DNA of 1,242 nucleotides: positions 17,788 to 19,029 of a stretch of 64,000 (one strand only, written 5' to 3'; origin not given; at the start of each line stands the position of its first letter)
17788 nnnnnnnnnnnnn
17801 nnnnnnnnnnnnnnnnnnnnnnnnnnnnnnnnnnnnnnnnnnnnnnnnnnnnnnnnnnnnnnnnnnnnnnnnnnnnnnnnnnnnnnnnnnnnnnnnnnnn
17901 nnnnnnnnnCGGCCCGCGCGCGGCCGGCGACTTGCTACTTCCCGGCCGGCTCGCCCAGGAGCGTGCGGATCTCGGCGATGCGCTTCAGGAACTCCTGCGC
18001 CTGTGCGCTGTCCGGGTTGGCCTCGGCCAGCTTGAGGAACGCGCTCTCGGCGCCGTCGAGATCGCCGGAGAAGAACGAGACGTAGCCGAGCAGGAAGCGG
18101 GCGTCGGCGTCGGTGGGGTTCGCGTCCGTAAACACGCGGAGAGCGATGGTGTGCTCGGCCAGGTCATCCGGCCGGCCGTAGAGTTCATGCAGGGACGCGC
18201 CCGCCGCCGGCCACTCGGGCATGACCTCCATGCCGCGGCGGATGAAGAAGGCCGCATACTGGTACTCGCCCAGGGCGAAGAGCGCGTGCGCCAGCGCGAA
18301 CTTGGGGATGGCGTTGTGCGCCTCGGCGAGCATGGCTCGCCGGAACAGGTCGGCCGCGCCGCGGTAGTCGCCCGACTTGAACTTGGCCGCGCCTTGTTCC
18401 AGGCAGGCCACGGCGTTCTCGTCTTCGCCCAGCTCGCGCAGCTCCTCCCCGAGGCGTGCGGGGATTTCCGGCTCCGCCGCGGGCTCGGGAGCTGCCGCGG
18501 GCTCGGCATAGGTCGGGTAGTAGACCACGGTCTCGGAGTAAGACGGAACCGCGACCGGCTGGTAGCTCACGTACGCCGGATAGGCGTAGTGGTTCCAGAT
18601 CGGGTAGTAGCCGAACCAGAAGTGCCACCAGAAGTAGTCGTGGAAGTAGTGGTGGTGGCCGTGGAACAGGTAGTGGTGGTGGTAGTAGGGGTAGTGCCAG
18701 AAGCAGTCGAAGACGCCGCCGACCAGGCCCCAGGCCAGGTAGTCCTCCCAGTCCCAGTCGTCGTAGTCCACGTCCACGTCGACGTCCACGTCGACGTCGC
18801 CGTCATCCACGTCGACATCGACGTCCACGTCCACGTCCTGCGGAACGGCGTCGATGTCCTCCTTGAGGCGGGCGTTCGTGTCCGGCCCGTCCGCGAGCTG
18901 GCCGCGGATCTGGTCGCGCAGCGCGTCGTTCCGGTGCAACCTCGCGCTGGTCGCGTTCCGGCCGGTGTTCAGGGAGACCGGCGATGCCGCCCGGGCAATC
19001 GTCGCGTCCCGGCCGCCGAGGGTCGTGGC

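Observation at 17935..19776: Secreted protein built from 22 SRSFGGS heptads, a (DV)n acidic tract and an extraordinary His/Tyr/Trp/Phe block, ending in a TPR domain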

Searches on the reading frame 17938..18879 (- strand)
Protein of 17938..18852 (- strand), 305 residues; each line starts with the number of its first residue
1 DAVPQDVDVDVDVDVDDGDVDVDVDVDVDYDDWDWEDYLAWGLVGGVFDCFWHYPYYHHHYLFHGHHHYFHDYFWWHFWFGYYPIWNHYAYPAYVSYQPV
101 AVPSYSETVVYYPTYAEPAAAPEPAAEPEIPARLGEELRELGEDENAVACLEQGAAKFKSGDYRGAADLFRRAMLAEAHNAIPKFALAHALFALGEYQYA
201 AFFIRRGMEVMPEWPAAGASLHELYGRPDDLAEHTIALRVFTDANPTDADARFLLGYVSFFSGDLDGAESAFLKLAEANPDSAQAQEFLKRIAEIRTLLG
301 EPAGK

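Call 9: find_homologous_proteins(query=window:17938-18852:-, max_evalue=0.001)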
Query seq(305 aa) (305 aa): 25 proteins with E <= 0.001 among 8000 candidates.
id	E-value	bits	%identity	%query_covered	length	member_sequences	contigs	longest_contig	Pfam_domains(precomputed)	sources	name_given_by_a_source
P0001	2.2e-208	709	100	100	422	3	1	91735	PF14559.13,PF13432.13,PF13181.13,PF07719.24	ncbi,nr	ncbi:MAG: tetratricopeptide repeat protein [Planctomycetes bacterium]|nr:tetratricopeptide repeat pr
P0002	2.2e-98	348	58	86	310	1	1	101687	PF14559.13,PF13431.13,PF23914.2,PF00515.35,PF13432.13,PF13428.13,PF07719.24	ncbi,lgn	-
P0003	3.5e-97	344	57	86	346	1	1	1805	PF14559.13,PF23914.2,PF00515.35,PF13432.13,PF13428.13,PF13181.13,PF07719.24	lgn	-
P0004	6.7e-94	333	59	90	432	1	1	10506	PF14559.13,PF23914.2,PF00515.35,PF13432.13,PF13428.13,PF13181.13,PF07719.24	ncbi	-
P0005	5.4e-86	307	58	83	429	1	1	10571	PF14559.13,PF23914.2,PF25060.1,PF13428.13,PF07719.24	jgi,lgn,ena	-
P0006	2.1e-84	302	60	76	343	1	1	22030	PF14559.13,PF23914.2,PF13432.13,PF13428.13,PF07719.24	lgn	-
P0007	1.1e-82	296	52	88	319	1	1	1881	PF14559.13,PF07719.24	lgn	-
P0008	3.4e-79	285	53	90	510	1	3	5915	PF14559.13,PF07719.24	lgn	-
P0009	3.0e-76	275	56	80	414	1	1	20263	PF14559.13,PF13432.13,PF13428.13,PF07719.24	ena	-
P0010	1.9e-68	249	55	83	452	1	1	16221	PF14559.13,PF23914.2,PF00515.35,PF13432.13,PF13428.13,PF13181.13,PF07719.24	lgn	-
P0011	3.0e-60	222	54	65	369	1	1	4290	PF14559.13,PF00484.25,PF07719.24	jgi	-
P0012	5.4e-48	182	45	82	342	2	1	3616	PF14559.13,PF13428.13,PF07719.24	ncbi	ncbi:MAG: hypothetical protein ACF8XB_08160 [Planctomycetota bacterium JB042]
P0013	4.1e-43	166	46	80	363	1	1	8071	PF14559.13,PF07719.24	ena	-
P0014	1.4e-42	164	48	68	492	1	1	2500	-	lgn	-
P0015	2.6e-24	104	43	50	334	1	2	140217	-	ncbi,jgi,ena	-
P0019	6.1e-15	73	43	46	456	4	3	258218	PF13431.13,PF23914.2,PF13414.13,PF13428.13,PF14559.13,PF13371.13,PF00515.35,PF12895.14,PF13424.13,PF13432.13,PF13181.13,PF14561.13,PF07719.24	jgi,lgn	jgi:hypothetical protein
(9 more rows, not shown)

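Call 12: find_encoding_contigs(protein=P0004, flank=5000, max_places=2)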
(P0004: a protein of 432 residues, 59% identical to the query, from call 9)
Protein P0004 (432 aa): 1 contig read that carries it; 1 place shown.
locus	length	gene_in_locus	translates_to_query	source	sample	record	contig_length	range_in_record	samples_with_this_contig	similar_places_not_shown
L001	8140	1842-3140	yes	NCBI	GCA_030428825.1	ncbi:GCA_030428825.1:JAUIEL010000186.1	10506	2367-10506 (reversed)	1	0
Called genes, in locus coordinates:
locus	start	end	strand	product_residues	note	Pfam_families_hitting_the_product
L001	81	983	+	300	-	PF13482:RNase_H_2, PF10108:DNA_pol_B_exo2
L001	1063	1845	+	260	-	-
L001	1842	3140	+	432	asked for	PF13428:TPR_14 (faint), PF13432:TPR_16 (faint), PF23914:TPR_CcmH_CycH (faint), PF07719:TPR_2 (faint), PF00515:TPR_1 (faint), PF13181:TPR_8 (faint), PF14559:TPR_19 (weak)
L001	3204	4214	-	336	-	PF00005:ABC_tran, PF13304:AAA_21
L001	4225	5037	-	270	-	-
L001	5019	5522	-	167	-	PF13432:TPR_16 (faint), PF14559:TPR_19 (faint), PF13428:TPR_14 (faint)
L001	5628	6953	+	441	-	-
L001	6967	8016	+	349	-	PF02729:OTCace_N, PF00185:OTCace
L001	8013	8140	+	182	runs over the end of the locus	PF00583:Acetyltransf_1, PF13673:Acetyltransf_10 (weak), PF13508:Acetyltransf_7 (weak)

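Call 13: find_encoding_contigs(protein=P0009, flank=5000, max_places=2)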
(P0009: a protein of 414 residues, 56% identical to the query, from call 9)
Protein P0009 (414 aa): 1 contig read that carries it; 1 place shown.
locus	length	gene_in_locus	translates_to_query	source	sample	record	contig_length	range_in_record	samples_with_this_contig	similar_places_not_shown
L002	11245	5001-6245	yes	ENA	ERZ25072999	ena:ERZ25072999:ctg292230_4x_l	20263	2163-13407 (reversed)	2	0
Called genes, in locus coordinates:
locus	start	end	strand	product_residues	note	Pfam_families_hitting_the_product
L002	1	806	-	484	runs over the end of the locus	-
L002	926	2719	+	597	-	PF26550:Tricorn_2nd, PF14684:Tricorn_C1, PF14685:PDZ_Tricorn, PF03572:Peptidase_S41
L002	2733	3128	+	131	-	PF00293:NUDIX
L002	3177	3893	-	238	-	PF10108:DNA_pol_B_exo2, PF13482:RNase_H_2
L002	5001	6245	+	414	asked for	PF07719:TPR_2 (faint), PF13428:TPR_14 (faint), PF13432:TPR_16 (faint), PF14559:TPR_19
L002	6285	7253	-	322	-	PF00005:ABC_tran, PF13304:AAA_21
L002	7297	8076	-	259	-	-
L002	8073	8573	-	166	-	PF13432:TPR_16 (faint), PF14559:TPR_19 (faint)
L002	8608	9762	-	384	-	PF04464:Glyphos_transf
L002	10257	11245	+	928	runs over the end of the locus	PF00069:Pkinase, PF07714:PK_Tyr_Ser-Thr, PF03781:FGE-sulfatase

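Call 14: find_encoding_contigs(protein=P0002, flank=5000, max_places=2)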
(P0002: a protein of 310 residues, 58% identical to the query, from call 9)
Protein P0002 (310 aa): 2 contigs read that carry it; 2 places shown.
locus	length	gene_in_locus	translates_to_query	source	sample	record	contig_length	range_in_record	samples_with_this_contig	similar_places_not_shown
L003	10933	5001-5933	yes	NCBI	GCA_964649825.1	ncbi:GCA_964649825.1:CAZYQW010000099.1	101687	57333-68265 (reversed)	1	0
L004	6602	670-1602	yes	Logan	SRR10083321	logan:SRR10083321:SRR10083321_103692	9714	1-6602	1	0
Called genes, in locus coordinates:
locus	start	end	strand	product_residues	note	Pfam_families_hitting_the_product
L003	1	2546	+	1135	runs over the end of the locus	PF26549:Tricorn_N, PF00930:DPPIV_N (faint), PF07676:PD40 (weak), PF25174:Beta-prop_THOC3 (faint), PF26550:Tricorn_2nd, PF14684:Tricorn_C1, PF14685:PDZ_Tricorn, PF03572:Peptidase_S41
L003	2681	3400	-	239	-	PF13482:RNase_H_2, PF10108:DNA_pol_B_exo2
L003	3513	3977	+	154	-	PF13474:SnoaL_3 (weak), PF14534:DUF4440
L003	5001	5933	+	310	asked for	PF23914:TPR_CcmH_CycH (faint), PF07719:TPR_2 (faint), PF13428:TPR_14 (faint), PF13432:TPR_16 (faint), PF00515:TPR_1 (faint), PF14559:TPR_19, PF13431:TPR_17 (faint)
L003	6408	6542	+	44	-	-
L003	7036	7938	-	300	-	-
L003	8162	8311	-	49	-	PF18919:DUF5670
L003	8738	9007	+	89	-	-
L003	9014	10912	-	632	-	-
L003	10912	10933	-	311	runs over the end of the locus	-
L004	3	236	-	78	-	?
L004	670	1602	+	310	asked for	PF23914:TPR_CcmH_CycH (faint), PF07719:TPR_2 (faint), PF13428:TPR_14 (faint), PF13432:TPR_16 (faint), PF00515:TPR_1 (faint), PF14559:TPR_19, PF13431:TPR_17 (faint)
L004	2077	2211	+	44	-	-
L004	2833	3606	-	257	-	-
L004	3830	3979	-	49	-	PF18919:DUF5670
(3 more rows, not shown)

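Call 23: find_related_loci(query=A1, collection=genome_contigs, flank=6000)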
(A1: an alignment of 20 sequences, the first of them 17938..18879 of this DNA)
Query A1 (314 aa) in genome_contigs; peptide patterns used: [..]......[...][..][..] (x = any residue, [..] = any of these).
24 stretches matched a pattern; 12 encode a relative of the query (tblastn E <= 1e-3); 12 distinct loci.
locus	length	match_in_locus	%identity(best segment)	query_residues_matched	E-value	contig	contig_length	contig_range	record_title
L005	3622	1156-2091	93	1-312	3e-160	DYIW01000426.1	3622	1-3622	MAG TPA_asm: Phycisphaera mikurensis isolate FI88_71_9 Afr_mines_FI88_6441_length_3622_cov_4_809083, whole genome shotgu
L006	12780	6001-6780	58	48-308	9e-78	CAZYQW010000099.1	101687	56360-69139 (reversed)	MAG TPA_asm: uncultured Phycisphaeraceae bacterium isolate binchicken_co31_357 genome assembly, contig: k141_4350488, wh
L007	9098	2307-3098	59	36-308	9e-104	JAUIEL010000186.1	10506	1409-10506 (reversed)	MAG: bacterium isolate 8_bin.3 NODE_5799_length_10506_cov_0.847095, whole genome shotgun sequence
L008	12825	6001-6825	47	42-308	3e-70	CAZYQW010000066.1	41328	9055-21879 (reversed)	MAG TPA_asm: uncultured Phycisphaeraceae bacterium isolate binchicken_co31_357 genome assembly, contig: k141_3149971, wh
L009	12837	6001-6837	46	54-308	3e-65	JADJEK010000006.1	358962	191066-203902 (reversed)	MAG: Planctomycetota bacterium isolate Aved_18-Q3-R54-62_MAXAC.457 tig00010111-10-3588810, whole genome shotgun sequence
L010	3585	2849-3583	49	72-301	3e-64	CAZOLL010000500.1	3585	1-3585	MAG TPA_asm: uncultured Phycisphaeraceae bacterium isolate binchicken_co118_14 genome assembly, contig: NODE_41081_lengt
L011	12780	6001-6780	47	72-308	4e-64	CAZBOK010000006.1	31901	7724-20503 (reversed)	MAG TPA_asm: uncultured Phycisphaeraceae bacterium isolate binchicken_co396_4 genome assembly, contig: NODE_1245_length_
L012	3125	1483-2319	45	54-308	5e-62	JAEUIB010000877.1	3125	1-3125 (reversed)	MAG: Planctomycetota bacterium isolate new MAG-32 k141_2133715, whole genome shotgun sequence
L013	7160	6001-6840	46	54-308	6e-62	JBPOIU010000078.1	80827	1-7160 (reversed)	MAG: Planctomycetota bacterium isolate MAG_700 c_000000592918, whole genome shotgun sequence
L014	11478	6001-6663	35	57-309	1e-35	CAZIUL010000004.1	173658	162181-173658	MAG TPA_asm: uncultured Phycisphaerales bacterium isolate SRP077602_co1_433 genome assembly, contig: NODE_78_length_1736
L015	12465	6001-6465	44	156-308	3e-28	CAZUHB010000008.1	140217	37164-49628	MAG TPA_asm: uncultured Phycisphaerales bacterium isolate binchicken_co97_479 genome assembly, contig: NODE_248_length_1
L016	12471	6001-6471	41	156-310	2e-26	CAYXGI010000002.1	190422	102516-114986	MAG TPA_asm: uncultured Phycisphaerales bacterium isolate binchicken_co147_286 genome assembly, contig: NODE_76_length_1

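Call 26: predict_structure(alignment_id=A1)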
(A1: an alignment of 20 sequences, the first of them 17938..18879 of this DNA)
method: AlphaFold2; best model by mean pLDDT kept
length: 314 residues; sequences in the alignment: 20
mean_pLDDT: 72.4   pTM: 0.69
mean pLDDT of the five models: 72.4, 72.4, 71.8, 71.7, 68.2
residues with pLDDT >= 90: 132; 70-90: 41; 50-70: 51; < 50: 90
segments of 3 or more residues with pLDDT < 50: 1-7, 10-75, 97-108
pLDDT, mean of each block of 10 residues (from residue 1): 44 41 45 42 37 35 41 54 64 49 46 54 57 63 90 94 92 97 97 97 98 97 87 83 93 97 96 90 97 96 82 47
secondary structure, 60 per line:
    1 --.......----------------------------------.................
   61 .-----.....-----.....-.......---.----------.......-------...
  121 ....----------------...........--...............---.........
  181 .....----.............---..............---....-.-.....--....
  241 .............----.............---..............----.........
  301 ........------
elements in order: H3-9 H44-61 H67-71 H77-81 H83-89 E104-110 E118-124 H141-151 H154-168 H172-185 H190-202 H206-219 H223-226 H230-234 H237-253 H258-270 H274-287 H292-308

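Call 30: find_encoding_contigs(protein=P0015, flank=8000, max_places=1)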
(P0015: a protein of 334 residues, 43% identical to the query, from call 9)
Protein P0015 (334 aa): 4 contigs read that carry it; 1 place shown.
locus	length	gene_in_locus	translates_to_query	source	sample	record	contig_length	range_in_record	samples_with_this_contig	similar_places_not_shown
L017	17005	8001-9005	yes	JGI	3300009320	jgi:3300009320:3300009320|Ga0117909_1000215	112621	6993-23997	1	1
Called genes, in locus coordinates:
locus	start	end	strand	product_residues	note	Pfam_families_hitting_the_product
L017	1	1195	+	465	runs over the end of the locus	PF03062:MBOAT, PF13813:MBOAT_2 (weak)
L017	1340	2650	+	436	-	PF10518:TAT_signal (weak), PF01408:GFO_IDH_MocA, PF19051:GFO_IDH_MocA_C2, PF22725:GFO_IDH_MocA_C3 (faint), PF19051:GFO_IDH_MocA_C2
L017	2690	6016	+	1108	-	PF06283:ThuA, PF13646:HEAT_2 (weak)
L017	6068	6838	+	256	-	PF23441:SDR, PF00106:adh_short, PF01370:Epimerase (faint), PF08659:KR, PF13561:adh_short_C2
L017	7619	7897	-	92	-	-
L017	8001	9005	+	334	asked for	-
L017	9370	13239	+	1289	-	PF05048:NosD (weak), PF01833:TIG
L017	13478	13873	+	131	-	PF02472:ExbD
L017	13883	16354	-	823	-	PF00656:Peptidase_C14, PF03781:FGE-sulfatase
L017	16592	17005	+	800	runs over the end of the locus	PF00884:Sulfatase, PF01663:Phosphodiest, PF02995:DUF229 (faint)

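Call 31: find_encoding_contigs(protein=P0019, flank=8000, max_places=1)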
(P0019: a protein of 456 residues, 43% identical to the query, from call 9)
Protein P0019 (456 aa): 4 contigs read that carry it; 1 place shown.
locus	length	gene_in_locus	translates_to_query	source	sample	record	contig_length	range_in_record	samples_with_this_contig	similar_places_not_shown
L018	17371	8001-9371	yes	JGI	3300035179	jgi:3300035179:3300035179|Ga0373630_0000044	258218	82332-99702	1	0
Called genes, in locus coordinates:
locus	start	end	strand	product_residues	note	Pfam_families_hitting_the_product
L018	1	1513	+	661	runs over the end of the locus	-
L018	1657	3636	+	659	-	PF20581:DUF6785, PF20580:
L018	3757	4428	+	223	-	-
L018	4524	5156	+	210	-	PF02525:Flavodoxin_2, PF03358:FMN_red (weak)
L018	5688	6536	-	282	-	-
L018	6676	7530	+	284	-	-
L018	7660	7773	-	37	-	-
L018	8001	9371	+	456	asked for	PF12895:ANAPC3 (weak), PF13428:TPR_14 (faint), PF23914:TPR_CcmH_CycH (faint), PF00515:TPR_1 (faint), PF07719:TPR_2 (faint), PF13414:TPR_11 (weak), PF13432:TPR_16, PF14559:TPR_19, +5 more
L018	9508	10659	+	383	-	PF01479:S4, PF00849:PseudoU_synth_2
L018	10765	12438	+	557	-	-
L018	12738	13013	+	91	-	PF02416:TatA_B_E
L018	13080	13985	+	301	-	PF01545:Cation_efflux, PF16916:ZT_dimer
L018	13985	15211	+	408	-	PF07690:MFS_1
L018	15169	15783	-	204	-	-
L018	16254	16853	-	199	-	-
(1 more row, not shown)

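Call 32: fold_search(model_id=the predicted structure, library=pdb)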
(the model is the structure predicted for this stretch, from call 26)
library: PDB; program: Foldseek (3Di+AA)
matches with E <= 10: 1294; with E <= 0.001: 58
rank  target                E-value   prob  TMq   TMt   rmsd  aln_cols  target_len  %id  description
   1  9gzg_A                1.1e-05  1.00  0.23  0.45  12.2       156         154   26  Crystal structure of CTPR4E4 mutant (released 2025-10-15)
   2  8chy                  1.4e-05  1.00  0.23  0.26  12.8       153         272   25  Crystal structure of an 8-repeat consensus TPR superhelix with Zinc. (released 2024-02-21)
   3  9qhb                  2.9e-05  1.00  0.24  0.27  13.0       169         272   23  Crystal structure of 16-repeat CTPR protein with eliminated coordination sites (released 2025-10-22)
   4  6v8e_D                5.8e-05  1.00  0.23  0.58   9.3       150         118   21  Computationally designed C3-symmetric homotrimer from TPR repeat protein (released 2020-08-12)
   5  1na0_A                6.1e-05  1.00  0.23  0.56   9.5       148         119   22  Design of Stable alpha-Helical Arrays from an Idealized TPR Motif (released 2003-06-03)
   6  9qhc_B                8.0e-05  1.00  0.23  0.26  12.8       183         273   22  Crystal structure of 8-repeat CTPR protein with eliminated coordination sites (released 2025-10-22)
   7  6v8e_A                8.4e-05  1.00  0.23  0.58   9.2       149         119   21  Computationally designed C3-symmetric homotrimer from TPR repeat protein (released 2020-08-12)
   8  5hrz                  8.4e-05  1.00  0.23  0.56   9.7       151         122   21  Computationally Designed Trimer 1na0C3_3 (released 2017-04-12)
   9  8ump_A                8.8e-05  1.00  0.23  0.56   9.7       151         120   24  T33-ml35 - Designed Tetrahedral Protein Cage Using Machine Learning Algorithms (released 2023-11-15)
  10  6ibo_A                1.1e-04  1.00  0.23  0.11  11.8       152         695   20  Catalytic deficiency of O-GlcNAc transferase leads to X-linked intellectual disability (released 2019-07-24)
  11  6v8e_B                1.2e-04  1.00  0.23  0.59   9.0       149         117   21  Computationally designed C3-symmetric homotrimer from TPR repeat protein (released 2020-08-12)
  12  6vfk_A                1.2e-04  1.00  0.24  0.57   9.7       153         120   21  De novo designed tetrahedral nanoparticle T33_dn10 displaying 4 copies of BG505-SOSIP trimer on the surface (released 2020-07-22)
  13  6vfh_A                1.2e-04  1.00  0.23  0.56   9.8       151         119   20  De novo designed tetrahedral nanoparticle T33_dn10 (released 2020-08-12)
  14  8fe7_A                1.3e-04  1.00  0.23  0.11  11.8       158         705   21  Crystal structure of human O-GlcNAc transferase (OGT) in complex with an exosite-binding peptide (SMG9) and UDP-GlcNAc (released 2023-08-09)
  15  9qhc_A                1.5e-04  1.00  0.23  0.26  12.5       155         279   25  Crystal structure of 8-repeat CTPR protein with eliminated coordination sites (released 2025-10-22)
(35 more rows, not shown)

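Call 43: search_solved_structures(query=A1, max_evalue=0.01)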
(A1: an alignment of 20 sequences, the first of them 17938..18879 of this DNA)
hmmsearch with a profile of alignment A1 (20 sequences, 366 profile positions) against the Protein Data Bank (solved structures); distinct sequences matched with E-value up to 0.01: 57.
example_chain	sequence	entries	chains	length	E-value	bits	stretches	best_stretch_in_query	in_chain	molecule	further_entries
9qhb_A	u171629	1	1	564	3.8e-52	181.3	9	195-332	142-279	Engineered tetratricopeptide repeat protein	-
8bu0_A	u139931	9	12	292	1.9e-31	113.3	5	194-260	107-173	Consensus tetratricopeptide repeat protein | Crystal structure of an 8-repeat consensus TPR superhelix with Zinc. | Monomer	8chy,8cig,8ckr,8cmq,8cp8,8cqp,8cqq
9qhc_A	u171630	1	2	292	7.5e-28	101.4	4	194-260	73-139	Engineered tetratricopeptide repeat protein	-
8ump_A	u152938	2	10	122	4.4e-18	69.3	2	197-261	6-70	T33-ml35-redesigned-TPR-domain-fold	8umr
1na0_A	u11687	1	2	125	3.4e-16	63.1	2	189-261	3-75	designed protein CTPR3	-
8ch0_A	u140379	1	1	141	5.9e-16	62.3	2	194-260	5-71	Consensus tetratricopeptide repeat protein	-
2fo7_A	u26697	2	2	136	8.2e-16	61.8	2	194-260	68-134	SYNTHETIC CONSENSUS TPR PROTEIN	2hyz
6vl6_A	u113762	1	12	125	2e-15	60.5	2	197-261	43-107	T33_dn2A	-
5hrz_A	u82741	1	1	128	2.2e-15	60.4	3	197-261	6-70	TPR domain protein 1na0C3_3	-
3kd7_A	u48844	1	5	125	4.6e-15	59.4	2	190-261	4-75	CTPR390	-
6vfi_B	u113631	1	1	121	2.2e-14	57.1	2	197-261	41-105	O43_dn18B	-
6vfh_A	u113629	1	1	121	3.1e-14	56.6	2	197-264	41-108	T33_dn10A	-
2wqh_A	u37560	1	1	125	5.7e-14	55.7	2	189-261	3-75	CTPR3Y3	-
6v8e_A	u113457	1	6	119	1.3e-12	51.3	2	202-261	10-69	Designed protein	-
6vfj_B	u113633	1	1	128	1.8e-12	50.8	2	197-261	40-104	I53_dn5B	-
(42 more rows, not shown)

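Call 49: search_protein_representatives(alignment_id=A1)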
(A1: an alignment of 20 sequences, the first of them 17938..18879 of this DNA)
Query: 20 sequences, 366 profile positions. Proteins with E-value up to 0.001 (for the whole library): 33060; up to 1e-10: 6588; up to 1e-30: 299. The best 150 are listed.
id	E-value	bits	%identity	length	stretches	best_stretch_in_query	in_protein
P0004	2.6e-151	520.9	-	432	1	14-357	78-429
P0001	1.6e-134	465.6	-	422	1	14-348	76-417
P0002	9.9e-131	453.1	-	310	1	55-353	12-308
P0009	7.6e-129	446.9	-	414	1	14-349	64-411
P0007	2.6e-122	425.4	-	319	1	65-366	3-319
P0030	4.6e-118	411.4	-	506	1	38-366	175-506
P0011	9.7e-110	384.1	-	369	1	11-361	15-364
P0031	5.5e-104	365.1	-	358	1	52-361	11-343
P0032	5.3e-100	352.0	-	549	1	49-361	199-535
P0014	1.5e-99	350.6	-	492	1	27-360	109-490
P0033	1.6e-96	340.5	-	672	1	8-357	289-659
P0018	8.3e-90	318.5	-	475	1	8-361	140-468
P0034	1.3e-85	304.7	-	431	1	20-363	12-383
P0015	6.7e-84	299.0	-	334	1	35-361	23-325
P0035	3.8e-83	296.6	-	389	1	24-356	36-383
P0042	1.4e-65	238.7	-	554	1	37-352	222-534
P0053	1.2e-52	196.2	-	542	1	75-349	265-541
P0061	2.5e-50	188.6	-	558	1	69-340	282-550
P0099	3.8e-40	155.1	-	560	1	20-356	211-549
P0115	1.6e-38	149.7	-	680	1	84-344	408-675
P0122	1.3e-37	146.8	-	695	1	70-344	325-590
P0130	1.1e-36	143.7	-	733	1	89-316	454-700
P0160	5.9e-35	138.0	-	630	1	14-359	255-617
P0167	1.8e-34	136.4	-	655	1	14-327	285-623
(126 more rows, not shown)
